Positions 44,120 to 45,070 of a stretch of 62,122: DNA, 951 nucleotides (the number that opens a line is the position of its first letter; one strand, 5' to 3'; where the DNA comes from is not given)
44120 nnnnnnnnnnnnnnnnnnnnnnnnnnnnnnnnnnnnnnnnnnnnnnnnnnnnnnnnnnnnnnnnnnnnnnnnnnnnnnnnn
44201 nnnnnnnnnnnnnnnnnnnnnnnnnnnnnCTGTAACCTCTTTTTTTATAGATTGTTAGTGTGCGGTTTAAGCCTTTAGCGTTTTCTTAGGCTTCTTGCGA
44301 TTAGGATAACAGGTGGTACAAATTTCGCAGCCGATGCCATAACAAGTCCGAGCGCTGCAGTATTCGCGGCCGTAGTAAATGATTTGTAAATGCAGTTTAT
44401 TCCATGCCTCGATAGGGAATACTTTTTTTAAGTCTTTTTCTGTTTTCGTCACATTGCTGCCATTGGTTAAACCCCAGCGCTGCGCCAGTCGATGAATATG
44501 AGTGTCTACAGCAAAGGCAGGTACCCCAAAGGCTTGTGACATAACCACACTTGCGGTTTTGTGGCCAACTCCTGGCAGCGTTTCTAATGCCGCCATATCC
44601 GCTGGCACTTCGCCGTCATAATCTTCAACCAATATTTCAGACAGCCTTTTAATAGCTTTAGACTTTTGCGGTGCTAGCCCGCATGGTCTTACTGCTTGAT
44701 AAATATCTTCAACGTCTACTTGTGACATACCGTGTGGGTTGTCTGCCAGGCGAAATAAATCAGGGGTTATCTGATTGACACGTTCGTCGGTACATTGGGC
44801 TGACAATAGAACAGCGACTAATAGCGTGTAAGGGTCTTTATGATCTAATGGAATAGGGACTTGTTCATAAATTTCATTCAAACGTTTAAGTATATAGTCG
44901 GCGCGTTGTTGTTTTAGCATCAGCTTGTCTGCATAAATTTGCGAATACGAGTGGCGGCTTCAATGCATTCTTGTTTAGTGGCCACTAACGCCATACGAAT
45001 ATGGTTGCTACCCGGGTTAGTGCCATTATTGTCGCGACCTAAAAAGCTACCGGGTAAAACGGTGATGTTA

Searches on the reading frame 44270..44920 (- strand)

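Call 11: search_protein_families(library=pfam, proteins=[window:44270-44920:-], max_evalue=0.01)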
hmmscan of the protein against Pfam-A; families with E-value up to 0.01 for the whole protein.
window:44270-44920:- (217 aa): 3 families
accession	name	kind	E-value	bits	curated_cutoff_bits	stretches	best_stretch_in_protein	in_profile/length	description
PF00730.31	HhH-GPD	-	5.4e-23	81.8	26.2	1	35-169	1-107/108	HhH-GPD superfamily base excision DNA repair protein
PF00633.29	HHH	-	1.6e-06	28.1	24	1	101-128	2-29/30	Helix-hairpin-helix motif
PF21176.3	RecR_HhH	-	0.006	16.8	27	0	110-123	6-19/45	RecR, helix-hairpin-helix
